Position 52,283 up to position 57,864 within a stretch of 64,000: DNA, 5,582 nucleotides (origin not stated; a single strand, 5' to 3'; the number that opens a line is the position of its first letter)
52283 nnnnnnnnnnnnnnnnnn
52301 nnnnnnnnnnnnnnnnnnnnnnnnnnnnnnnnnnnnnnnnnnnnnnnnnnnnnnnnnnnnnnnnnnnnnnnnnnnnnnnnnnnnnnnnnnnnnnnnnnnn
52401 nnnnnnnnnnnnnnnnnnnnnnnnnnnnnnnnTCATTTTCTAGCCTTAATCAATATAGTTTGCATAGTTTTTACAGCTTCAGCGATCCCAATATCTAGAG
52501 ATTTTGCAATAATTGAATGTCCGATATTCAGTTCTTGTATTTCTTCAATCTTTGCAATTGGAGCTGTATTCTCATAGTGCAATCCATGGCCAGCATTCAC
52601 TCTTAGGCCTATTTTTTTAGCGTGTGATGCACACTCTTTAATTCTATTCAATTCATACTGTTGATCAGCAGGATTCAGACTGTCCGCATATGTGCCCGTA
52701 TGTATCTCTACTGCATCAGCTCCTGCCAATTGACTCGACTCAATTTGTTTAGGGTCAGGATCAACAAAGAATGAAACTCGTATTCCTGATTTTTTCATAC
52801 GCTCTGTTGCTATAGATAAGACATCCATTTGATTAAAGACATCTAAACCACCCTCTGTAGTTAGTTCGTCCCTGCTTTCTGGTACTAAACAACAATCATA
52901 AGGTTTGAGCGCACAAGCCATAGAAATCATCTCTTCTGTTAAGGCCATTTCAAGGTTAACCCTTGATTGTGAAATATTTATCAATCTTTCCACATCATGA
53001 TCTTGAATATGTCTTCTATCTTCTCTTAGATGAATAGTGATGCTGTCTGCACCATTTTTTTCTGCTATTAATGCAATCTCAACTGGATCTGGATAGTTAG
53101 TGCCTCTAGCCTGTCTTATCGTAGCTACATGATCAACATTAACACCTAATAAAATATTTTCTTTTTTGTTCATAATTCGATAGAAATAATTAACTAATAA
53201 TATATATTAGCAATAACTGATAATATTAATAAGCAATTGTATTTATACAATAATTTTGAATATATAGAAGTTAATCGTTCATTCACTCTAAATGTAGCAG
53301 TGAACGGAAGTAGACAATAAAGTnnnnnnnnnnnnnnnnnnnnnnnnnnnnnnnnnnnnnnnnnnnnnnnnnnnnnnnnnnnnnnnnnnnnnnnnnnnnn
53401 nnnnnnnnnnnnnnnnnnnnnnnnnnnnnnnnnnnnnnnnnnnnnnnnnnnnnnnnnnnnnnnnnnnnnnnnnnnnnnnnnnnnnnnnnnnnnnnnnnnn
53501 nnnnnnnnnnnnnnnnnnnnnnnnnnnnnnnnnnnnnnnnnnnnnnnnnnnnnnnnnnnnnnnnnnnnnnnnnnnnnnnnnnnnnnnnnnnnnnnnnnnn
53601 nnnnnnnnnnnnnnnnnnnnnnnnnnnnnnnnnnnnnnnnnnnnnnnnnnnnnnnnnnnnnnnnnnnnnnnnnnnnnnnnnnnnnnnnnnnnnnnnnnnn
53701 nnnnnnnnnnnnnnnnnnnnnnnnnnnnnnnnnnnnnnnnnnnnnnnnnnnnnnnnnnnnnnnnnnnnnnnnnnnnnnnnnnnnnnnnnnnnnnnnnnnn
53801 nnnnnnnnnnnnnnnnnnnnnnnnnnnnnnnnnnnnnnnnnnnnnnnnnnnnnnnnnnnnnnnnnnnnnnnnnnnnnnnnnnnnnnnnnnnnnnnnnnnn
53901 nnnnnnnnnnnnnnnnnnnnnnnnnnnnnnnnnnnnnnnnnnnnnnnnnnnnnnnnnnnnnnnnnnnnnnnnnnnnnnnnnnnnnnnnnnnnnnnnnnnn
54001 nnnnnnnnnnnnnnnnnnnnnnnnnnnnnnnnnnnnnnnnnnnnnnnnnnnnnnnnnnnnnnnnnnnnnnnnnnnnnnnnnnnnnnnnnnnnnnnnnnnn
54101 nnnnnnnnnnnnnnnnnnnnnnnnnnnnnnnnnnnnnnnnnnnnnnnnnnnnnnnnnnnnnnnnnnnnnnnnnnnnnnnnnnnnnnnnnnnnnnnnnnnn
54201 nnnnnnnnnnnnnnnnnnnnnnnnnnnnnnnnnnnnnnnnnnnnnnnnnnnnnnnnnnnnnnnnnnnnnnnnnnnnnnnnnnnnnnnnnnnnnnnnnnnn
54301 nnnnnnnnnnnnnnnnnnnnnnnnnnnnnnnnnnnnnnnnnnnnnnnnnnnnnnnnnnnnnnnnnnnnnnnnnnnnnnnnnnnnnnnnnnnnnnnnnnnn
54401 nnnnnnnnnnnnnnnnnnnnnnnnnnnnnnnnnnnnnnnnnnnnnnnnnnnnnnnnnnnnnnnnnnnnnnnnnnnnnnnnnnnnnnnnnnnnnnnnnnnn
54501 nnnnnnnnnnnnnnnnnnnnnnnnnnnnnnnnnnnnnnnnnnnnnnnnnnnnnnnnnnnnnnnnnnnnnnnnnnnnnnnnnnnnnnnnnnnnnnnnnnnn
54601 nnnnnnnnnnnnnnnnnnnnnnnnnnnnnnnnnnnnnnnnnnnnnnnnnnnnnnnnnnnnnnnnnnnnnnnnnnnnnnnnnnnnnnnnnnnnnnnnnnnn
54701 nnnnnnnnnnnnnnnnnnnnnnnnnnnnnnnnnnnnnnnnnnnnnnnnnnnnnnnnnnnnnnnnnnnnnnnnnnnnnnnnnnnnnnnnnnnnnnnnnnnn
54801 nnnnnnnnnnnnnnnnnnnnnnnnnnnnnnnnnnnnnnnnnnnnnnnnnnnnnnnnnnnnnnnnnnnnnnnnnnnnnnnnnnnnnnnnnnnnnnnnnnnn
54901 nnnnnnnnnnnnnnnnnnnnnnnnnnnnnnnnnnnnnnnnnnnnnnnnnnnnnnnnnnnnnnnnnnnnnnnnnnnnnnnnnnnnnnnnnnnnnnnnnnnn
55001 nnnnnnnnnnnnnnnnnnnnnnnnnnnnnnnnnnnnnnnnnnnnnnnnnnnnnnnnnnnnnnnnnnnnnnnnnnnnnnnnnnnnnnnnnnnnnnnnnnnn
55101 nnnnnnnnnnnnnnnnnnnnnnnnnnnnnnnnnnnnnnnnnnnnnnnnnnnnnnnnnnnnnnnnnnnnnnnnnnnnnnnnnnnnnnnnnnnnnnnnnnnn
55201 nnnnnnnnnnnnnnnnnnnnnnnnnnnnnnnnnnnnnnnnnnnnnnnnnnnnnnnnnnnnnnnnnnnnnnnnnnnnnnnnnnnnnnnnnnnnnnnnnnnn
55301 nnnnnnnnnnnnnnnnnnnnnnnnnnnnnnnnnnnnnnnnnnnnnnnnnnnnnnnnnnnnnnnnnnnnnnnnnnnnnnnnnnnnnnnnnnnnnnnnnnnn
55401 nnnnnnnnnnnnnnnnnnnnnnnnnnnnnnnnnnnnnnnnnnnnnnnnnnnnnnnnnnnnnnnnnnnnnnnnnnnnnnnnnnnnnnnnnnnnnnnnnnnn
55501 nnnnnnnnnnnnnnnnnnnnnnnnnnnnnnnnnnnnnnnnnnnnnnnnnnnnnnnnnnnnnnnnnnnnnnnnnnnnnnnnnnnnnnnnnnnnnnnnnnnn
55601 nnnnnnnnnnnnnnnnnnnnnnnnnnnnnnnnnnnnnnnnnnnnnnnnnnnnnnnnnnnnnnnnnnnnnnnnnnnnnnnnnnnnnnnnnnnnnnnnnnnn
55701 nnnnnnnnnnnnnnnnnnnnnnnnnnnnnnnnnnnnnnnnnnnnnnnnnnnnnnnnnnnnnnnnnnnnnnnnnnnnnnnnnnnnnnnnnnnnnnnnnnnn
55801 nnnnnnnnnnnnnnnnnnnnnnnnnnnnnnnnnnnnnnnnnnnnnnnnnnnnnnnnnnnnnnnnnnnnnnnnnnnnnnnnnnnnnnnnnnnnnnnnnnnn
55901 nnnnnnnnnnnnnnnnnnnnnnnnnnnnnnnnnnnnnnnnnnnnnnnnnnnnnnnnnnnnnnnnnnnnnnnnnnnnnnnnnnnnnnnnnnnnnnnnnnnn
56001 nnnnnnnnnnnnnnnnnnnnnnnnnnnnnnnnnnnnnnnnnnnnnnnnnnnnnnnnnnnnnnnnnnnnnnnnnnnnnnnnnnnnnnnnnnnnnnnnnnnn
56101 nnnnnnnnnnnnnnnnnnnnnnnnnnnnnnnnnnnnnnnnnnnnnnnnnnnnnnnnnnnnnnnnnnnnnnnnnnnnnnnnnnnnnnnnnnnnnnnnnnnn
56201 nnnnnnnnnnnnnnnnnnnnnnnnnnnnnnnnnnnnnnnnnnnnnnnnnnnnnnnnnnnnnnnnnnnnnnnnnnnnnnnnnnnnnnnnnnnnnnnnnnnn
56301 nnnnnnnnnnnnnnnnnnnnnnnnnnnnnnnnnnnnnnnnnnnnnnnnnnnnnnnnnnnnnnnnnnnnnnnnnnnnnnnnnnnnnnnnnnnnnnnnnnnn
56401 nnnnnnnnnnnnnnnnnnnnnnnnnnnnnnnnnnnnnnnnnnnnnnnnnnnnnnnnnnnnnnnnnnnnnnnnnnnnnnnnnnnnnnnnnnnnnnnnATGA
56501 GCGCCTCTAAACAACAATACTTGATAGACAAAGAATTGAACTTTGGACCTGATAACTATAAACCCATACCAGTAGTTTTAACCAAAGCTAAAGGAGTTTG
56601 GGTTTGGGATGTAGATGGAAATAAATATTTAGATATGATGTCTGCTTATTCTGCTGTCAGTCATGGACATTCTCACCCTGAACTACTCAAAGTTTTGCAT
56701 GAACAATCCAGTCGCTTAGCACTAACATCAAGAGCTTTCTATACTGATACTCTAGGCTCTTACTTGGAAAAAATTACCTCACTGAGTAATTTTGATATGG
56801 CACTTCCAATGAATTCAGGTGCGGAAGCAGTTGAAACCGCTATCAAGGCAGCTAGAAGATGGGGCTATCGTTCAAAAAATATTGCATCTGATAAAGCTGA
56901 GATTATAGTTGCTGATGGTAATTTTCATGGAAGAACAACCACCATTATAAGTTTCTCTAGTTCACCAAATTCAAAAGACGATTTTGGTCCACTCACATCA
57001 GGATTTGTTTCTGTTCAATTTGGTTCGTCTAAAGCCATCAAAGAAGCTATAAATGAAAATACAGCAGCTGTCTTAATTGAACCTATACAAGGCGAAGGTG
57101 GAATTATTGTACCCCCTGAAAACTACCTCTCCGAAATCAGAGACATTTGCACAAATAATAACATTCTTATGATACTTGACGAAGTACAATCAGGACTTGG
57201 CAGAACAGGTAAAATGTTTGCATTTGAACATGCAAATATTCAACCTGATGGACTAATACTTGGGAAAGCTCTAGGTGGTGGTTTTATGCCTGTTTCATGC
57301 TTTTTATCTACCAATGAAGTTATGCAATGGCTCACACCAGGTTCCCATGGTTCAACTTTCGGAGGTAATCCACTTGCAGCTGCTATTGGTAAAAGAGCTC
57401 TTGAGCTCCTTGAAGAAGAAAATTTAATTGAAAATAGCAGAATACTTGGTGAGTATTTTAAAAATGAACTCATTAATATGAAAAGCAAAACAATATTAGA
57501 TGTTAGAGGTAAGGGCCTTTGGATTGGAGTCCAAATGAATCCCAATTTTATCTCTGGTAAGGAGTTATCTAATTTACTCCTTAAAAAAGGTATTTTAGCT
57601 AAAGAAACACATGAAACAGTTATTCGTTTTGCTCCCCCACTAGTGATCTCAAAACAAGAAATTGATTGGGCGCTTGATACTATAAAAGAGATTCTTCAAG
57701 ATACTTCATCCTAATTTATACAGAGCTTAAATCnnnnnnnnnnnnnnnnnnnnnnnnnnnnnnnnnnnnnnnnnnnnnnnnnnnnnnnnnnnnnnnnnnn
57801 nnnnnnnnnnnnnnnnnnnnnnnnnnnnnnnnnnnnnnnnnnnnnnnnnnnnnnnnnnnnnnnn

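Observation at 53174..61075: About 7.9 kb of nitrogen/amino-acid catabolism genes splits the conserved recO-pdxJ junction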

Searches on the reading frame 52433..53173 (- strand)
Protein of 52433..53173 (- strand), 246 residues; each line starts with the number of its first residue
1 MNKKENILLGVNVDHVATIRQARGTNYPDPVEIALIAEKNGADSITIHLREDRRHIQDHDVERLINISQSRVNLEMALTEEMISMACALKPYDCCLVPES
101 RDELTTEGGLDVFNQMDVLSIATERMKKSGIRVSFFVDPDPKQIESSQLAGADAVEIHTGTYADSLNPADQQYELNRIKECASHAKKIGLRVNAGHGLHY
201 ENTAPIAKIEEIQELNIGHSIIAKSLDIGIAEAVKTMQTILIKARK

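Call 3: search_protein_families(library=ncbifam, proteins=[window:52433-53173:-])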
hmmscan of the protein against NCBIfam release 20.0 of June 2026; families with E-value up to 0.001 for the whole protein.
window:52433-53173:- (246 aa): 6 families
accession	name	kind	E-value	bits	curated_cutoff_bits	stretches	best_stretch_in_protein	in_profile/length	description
NF003623.0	PRK05265.1-1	equivalog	5.5e-108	359.9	347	1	5-245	2-242/243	pyridoxine 5'-phosphate synthase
NF003625.0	PRK05265.1-3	equivalog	6.2e-106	353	190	1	7-245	3-241/242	pyridoxine 5'-phosphate synthase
NF003627.0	PRK05265.1-5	equivalog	6e-97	323.6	207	1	8-241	2-238/240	pyridoxine 5'-phosphate synthase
NF003624.0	PRK05265.1-2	equivalog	1.9e-94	315.7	331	1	4-245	3-247/252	pyridoxine 5'-phosphate synthase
TIGR00559.1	pdxJ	equivalog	3.1e-90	301.9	192.75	1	9-241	2-237/239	pyridoxine 5'-phosphate synthase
NF003626.0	PRK05265.1-4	equivalog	6e-63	212.3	222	1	8-241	4-242/246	pyridoxine 5'-phosphate synthase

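Call 4: search_protein_families(library=pfam, proteins=[window:52433-53173:-])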
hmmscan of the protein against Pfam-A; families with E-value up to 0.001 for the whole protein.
window:52433-53173:- (246 aa): 1 family
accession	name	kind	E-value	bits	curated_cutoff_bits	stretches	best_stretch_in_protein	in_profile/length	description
PF03740.19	PdxJ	-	2.2e-99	331.8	24.5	1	9-240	2-233/234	Pyridoxal phosphate biosynthesis protein PdxJ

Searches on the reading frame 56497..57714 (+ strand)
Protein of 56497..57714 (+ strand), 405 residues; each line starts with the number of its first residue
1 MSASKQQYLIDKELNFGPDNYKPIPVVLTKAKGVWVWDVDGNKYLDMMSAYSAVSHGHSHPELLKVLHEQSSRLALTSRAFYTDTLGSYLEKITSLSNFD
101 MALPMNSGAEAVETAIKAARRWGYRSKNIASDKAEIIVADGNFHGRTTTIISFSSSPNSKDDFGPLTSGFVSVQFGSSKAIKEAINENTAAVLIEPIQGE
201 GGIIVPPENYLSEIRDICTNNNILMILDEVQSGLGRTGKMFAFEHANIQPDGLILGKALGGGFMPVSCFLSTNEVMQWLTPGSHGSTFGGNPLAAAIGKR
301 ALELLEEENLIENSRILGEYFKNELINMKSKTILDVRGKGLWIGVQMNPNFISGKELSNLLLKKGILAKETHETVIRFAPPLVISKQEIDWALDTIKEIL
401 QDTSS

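Call 3: search_protein_families(library=ncbifam, proteins=[window:56497-57714:+])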
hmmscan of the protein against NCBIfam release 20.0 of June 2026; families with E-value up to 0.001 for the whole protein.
window:56497-57714:+ (405 aa): 69 families (the best 25 are shown)
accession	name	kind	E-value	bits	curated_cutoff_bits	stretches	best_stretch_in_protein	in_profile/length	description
NF003145.0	PRK04073.1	equivalog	4.5e-163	542.4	656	1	5-401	3-396/396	ornithine--oxo-acid transaminase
TIGR01885.1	Orn_aminotrans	equivalog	5.6e-157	522.6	378.4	1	7-400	2-401/402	ornithine--oxo-acid transaminase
TIGR00707.1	argD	subfamily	1.6e-114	382.7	410.05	1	20-400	5-380/381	acetylornithine/succinylornithine family transaminase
NF002325.0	PRK01278.1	subfamily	1.9e-110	369.2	372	1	19-403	8-389/395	acetylornithine transaminase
NF002874.0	PRK03244.1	equivalog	9.1e-104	347.4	457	1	19-403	20-395/399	acetylornithine transaminase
NF003468.0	PRK05093.1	subfamily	9.2e-99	330.9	522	1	20-401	19-400/405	acetylornithine/succinyldiaminopimelate transaminase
NF004426.0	PRK05769.1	equivalog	4.9e-97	325.5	552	2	187-402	220-439/441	acetyl ornithine aminotransferase family protein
TIGR03246.1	arg_catab_astC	subfamily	1.1e-91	307.8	609.95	1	20-398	13-391/397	acetylornithine/succinylornithine family transaminase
NF002797.0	PRK02936.1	equivalog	3.3e-90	302.6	496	1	20-403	7-380/385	acetylornithine transaminase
NF009047.0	PRK12381.1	subfamily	3.7e-87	292.8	630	1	21-400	18-397/406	bifunctional succinylornithine transaminase/acetylornithine transaminase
NF005993.0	PRK08117.1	subfamily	2.8e-85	286.5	574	2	186-403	205-430/433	aspartate aminotransferase family protein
NF002985.0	PRK03715.1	equivalog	7.8e-85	284.9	568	1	26-402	20-393/395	acetylornithine transaminase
NF042418.1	LysJ_Th_th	equivalog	1.9e-82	277.2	700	1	20-400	14-385/386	[LysW]-aminoadipate semialdehyde transaminase LysJ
NF053554.1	prodigi_MAP_PigE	equivalog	5.4e-81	273.1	850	1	25-353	401-733/837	prodigiosin MAP biosynthesis aminotransferase PigE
NF008570.0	PRK11522.1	equivalog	4.1e-80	269.6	612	1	31-403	75-457/464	putrescine aminotransferase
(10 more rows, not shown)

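Call 4: search_protein_families(library=pfam, proteins=[window:56497-57714:+])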
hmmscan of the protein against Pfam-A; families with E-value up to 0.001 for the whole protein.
window:56497-57714:+ (405 aa): 1 family
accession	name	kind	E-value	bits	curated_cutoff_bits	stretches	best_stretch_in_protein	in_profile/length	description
PF00202.27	Aminotran_3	-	1.1e-122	410.1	30.5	1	19-400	4-403/403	Aminotransferase class-III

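Call 82: list_cluster_members(proteins=[P0391, window:56497-57714:+, window:59796-60764:-, window:61803-62672:-, window:54914-56497:+])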
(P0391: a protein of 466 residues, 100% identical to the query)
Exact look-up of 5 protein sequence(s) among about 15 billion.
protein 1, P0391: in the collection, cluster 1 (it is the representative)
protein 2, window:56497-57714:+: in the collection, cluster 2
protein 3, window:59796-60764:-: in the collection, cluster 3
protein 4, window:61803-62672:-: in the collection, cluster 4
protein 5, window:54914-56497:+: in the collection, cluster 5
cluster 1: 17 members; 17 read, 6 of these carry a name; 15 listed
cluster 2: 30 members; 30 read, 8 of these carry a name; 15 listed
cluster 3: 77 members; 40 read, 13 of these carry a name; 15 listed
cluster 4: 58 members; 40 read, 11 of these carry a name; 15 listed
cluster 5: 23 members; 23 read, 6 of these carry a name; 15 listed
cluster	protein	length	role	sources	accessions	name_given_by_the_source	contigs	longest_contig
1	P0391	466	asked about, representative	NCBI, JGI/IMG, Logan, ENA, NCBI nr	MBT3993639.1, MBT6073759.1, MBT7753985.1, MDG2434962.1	MAG: Glu/Leu/Phe/Val dehydrogenase [Gammaproteobacteria bacterium] | Glu/Leu/Phe/Val dehydrogenase [Gammaproteobacteria bacterium]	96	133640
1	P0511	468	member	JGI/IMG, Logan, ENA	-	glutamate dehydrogenase (NAD(P)+)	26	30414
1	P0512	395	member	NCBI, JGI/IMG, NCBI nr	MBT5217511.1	MAG: Glu/Leu/Phe/Val dehydrogenase, partial [Gammaproteobacteria bacterium] | Glu/Leu/Phe/Val dehydrogenase [Gammaproteobacteria bacterium]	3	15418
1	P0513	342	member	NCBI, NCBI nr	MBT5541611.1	MAG: glutamate dehydrogenase, partial [Gammaproteobacteria bacterium] | glutamate dehydrogenase [Gammaproteobacteria bacterium]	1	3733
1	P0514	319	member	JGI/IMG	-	glutamate dehydrogenase (NAD(P)+)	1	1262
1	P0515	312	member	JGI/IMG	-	glutamate dehydrogenase (NAD(P)+)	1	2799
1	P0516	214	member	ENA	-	-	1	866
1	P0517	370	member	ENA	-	-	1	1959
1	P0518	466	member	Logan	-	-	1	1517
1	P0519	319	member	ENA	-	-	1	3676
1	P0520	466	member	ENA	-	-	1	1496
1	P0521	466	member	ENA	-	-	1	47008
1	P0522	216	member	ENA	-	-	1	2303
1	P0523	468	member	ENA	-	-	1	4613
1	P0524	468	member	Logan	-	-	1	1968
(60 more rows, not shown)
